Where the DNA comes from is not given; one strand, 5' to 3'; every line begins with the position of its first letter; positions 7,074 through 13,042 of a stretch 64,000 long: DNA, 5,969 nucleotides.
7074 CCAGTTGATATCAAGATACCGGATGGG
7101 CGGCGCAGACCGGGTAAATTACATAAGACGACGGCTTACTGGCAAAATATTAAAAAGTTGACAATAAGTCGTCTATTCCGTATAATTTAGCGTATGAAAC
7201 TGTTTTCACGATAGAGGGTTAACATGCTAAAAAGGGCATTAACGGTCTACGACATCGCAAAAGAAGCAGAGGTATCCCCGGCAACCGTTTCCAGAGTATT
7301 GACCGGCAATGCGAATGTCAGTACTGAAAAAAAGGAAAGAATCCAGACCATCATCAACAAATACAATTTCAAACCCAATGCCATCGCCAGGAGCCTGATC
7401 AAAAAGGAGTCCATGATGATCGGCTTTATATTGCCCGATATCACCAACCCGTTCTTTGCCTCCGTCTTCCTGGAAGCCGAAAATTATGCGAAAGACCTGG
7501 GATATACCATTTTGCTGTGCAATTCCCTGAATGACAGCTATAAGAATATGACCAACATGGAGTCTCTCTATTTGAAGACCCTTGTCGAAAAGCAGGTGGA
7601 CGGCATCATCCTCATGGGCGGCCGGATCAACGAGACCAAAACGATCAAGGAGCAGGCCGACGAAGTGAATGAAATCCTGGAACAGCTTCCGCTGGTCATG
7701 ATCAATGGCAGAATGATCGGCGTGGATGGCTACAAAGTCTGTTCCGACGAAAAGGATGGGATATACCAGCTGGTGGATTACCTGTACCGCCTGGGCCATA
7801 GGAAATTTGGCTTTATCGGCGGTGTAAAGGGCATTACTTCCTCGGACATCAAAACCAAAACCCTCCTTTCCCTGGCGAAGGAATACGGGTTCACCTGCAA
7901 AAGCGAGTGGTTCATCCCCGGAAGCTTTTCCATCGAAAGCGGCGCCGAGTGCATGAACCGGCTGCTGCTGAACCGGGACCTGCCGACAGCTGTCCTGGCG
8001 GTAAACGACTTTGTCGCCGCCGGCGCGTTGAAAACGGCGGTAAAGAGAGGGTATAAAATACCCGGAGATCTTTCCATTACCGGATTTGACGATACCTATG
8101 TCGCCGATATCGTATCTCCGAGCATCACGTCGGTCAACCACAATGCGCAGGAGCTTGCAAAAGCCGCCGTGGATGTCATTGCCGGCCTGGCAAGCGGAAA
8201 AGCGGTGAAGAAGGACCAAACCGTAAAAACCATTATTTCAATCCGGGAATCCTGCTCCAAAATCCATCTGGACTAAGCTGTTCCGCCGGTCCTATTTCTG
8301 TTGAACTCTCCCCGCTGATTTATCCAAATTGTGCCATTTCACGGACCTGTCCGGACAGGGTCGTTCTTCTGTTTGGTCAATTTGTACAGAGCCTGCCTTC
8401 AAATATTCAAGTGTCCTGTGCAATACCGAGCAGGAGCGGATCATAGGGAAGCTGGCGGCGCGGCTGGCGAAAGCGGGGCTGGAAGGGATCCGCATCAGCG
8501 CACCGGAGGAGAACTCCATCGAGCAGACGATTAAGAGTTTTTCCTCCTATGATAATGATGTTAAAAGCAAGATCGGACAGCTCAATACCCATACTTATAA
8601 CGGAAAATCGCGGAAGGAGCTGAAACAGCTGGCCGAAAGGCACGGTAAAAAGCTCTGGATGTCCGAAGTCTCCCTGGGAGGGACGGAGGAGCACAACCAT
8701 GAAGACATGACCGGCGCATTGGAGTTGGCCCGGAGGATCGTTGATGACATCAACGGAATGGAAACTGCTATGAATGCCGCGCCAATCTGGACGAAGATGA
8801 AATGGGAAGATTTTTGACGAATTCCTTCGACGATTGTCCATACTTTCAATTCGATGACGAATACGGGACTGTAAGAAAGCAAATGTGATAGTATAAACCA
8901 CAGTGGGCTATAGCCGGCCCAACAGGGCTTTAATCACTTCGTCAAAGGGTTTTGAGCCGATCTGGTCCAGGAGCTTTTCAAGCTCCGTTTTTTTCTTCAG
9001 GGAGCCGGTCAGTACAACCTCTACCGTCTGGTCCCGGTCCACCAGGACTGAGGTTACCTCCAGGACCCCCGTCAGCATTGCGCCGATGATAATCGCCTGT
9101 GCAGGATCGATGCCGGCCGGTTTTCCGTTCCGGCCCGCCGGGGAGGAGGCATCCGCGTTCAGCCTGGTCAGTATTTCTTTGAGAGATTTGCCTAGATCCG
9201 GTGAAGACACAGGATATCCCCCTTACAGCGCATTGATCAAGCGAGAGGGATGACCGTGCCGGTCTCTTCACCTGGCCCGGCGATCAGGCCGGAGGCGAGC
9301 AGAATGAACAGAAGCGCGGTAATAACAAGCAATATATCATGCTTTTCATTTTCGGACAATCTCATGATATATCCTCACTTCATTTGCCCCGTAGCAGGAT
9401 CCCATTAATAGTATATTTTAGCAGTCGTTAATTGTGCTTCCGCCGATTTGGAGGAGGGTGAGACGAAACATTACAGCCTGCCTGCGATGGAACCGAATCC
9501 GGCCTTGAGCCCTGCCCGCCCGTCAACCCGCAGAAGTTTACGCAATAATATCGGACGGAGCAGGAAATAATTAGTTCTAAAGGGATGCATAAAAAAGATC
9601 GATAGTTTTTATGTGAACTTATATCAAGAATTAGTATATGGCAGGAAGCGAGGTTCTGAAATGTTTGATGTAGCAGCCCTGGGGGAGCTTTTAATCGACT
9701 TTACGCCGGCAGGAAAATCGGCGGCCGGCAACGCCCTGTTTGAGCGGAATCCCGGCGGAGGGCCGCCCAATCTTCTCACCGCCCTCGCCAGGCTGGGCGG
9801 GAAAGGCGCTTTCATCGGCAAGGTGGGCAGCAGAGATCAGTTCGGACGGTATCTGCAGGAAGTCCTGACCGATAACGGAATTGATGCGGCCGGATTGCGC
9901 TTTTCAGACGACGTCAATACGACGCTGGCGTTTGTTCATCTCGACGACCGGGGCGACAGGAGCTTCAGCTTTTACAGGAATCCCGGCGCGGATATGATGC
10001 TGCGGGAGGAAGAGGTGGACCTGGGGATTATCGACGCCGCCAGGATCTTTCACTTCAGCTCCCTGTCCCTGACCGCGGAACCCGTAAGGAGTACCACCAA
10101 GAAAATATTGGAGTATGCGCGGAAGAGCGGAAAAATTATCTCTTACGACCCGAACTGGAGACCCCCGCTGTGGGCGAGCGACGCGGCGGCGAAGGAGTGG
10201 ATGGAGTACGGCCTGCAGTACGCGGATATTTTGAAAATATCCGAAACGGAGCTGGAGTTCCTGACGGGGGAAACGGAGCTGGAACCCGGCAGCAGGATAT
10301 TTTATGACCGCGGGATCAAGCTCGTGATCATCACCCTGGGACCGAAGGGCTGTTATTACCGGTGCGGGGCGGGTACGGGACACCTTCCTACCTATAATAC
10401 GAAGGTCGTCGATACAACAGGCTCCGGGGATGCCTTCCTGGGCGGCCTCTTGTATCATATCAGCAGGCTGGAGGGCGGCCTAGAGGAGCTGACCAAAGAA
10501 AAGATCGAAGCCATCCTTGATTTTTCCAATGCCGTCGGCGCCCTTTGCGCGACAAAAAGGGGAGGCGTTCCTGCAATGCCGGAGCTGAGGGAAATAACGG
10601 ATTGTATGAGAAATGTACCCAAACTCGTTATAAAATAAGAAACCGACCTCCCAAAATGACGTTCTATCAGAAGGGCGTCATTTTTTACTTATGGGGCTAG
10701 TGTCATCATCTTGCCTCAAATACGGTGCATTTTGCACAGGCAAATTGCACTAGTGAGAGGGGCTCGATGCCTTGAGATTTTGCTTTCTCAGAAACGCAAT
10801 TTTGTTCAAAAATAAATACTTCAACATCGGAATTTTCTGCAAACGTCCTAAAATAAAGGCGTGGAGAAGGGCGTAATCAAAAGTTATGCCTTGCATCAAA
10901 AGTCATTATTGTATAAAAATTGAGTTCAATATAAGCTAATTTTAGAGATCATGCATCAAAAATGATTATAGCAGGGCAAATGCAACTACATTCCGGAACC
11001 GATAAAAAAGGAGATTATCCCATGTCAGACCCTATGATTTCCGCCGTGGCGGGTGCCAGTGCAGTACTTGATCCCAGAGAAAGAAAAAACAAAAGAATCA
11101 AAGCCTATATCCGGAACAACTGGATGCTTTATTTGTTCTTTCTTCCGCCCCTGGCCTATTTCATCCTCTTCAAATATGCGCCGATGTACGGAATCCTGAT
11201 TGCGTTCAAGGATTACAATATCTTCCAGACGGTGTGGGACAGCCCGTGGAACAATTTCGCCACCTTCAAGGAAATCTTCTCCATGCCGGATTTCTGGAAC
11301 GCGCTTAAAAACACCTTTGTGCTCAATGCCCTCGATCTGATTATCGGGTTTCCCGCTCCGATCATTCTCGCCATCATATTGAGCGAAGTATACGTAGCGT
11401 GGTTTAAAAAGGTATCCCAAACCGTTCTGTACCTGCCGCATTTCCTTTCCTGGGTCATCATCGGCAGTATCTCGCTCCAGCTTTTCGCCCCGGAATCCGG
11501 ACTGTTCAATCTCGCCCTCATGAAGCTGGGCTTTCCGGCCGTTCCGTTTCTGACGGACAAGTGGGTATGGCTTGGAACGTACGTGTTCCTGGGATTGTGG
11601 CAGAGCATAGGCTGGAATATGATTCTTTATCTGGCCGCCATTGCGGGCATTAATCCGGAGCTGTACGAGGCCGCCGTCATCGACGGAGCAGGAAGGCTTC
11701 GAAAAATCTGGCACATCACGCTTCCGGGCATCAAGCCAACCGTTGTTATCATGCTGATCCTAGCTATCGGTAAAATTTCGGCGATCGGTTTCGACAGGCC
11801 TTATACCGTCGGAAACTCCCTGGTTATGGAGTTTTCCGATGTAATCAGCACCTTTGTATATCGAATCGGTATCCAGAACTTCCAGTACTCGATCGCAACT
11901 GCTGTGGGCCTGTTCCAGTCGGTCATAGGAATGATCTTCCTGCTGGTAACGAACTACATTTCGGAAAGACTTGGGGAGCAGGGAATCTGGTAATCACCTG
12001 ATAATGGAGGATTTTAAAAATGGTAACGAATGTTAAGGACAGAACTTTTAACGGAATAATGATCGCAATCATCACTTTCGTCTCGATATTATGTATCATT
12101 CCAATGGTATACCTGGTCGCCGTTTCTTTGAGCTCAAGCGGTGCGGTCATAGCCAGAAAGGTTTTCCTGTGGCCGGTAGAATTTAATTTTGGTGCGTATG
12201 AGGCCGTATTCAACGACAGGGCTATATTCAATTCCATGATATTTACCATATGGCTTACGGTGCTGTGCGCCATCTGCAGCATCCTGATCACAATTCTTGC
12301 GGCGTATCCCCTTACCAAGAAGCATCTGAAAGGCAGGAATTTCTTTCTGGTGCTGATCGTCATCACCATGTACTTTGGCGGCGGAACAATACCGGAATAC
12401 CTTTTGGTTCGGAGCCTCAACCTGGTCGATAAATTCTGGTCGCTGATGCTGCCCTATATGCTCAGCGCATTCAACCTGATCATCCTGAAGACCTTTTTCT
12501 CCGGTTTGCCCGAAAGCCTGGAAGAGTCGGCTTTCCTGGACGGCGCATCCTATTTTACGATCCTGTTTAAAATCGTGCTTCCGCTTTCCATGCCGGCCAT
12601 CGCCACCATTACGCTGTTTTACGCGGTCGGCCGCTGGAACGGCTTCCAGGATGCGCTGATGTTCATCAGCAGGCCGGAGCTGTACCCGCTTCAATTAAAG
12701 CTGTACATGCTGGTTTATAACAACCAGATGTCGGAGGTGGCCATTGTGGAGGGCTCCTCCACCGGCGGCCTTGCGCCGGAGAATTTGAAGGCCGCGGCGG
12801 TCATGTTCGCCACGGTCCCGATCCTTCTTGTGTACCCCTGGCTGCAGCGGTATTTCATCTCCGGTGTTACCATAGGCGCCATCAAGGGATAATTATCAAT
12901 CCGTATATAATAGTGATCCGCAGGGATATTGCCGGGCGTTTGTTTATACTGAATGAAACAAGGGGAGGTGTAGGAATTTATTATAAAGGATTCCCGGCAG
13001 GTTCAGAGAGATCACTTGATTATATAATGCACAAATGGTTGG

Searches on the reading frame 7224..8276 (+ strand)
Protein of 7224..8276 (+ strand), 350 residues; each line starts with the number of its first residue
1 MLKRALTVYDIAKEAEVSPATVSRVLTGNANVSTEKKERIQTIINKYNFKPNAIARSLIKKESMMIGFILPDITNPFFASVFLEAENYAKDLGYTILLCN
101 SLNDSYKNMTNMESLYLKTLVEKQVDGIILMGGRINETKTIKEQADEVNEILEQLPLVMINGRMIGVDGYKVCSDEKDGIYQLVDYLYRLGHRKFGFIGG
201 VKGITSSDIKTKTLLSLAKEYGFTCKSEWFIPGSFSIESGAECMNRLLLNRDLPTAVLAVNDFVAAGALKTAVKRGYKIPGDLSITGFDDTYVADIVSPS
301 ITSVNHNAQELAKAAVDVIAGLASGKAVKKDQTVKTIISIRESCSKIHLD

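Call 72: search_protein_families(library=pfam, proteins=[window:7224-8276:+], max_evalue=0.0001)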
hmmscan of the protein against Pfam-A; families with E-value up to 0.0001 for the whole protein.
window:7224-8276:+ (350 aa): 4 families
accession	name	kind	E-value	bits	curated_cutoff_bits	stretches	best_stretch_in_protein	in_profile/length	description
PF13377.12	Peripla_BP_3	-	3.1e-29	102.6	26.5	1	184-344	1-167/167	Periplasmic binding protein-like domain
PF00532.27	Peripla_BP_1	-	2.5e-16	60.4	22.2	1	65-319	3-257/281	Periplasmic binding proteins and sugar binding domain of LacI family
PF00356.27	LacI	-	2e-15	56.7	27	1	7-52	1-46/46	Bacterial regulatory proteins, lacI family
PF13407.12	Peripla_BP_4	-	3.8e-10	40.2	35.1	1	66-326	1-257/258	Periplasmic binding protein domain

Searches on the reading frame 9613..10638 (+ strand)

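Call 6: search_protein_families(library=pfam, proteins=[window:9613-10638:+], max_evalue=0.001)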
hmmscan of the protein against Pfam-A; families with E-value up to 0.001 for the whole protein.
window:9613-10638:+ (341 aa): 1 family
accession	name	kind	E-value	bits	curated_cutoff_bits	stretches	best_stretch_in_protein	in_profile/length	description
PF00294.29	PfkB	-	8.2e-57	193.3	25.8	1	18-323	2-300/302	pfkB family carbohydrate kinase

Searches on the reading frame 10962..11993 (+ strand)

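Call 6: search_protein_families(library=pfam, proteins=[window:10962-11993:+], max_evalue=0.001)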
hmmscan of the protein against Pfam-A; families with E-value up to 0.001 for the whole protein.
window:10962-11993:+ (343 aa): 1 family
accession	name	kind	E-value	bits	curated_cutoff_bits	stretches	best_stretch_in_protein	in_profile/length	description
PF00528.27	BPD_transp_1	-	1.3e-14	54.8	26.4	1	134-337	2-182/184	Binding-protein-dependent transport system inner membrane component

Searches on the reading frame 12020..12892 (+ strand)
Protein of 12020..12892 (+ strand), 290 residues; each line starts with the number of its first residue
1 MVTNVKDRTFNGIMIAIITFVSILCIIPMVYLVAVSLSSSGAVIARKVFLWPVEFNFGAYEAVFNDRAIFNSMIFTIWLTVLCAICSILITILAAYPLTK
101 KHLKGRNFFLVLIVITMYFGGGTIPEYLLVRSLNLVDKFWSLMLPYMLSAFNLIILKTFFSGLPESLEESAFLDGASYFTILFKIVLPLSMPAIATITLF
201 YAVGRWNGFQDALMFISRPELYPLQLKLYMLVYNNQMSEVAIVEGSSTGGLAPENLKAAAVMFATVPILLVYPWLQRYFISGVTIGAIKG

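Call 6: search_protein_families(library=pfam, proteins=[window:12020-12892:+], max_evalue=0.001)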
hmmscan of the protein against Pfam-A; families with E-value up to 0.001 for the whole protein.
window:12020-12892:+ (290 aa): 1 family
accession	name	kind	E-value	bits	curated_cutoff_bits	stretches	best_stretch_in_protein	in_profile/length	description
PF00528.27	BPD_transp_1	-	4.1e-11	43.4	26.4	1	104-283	15-182/184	Binding-protein-dependent transport system inner membrane component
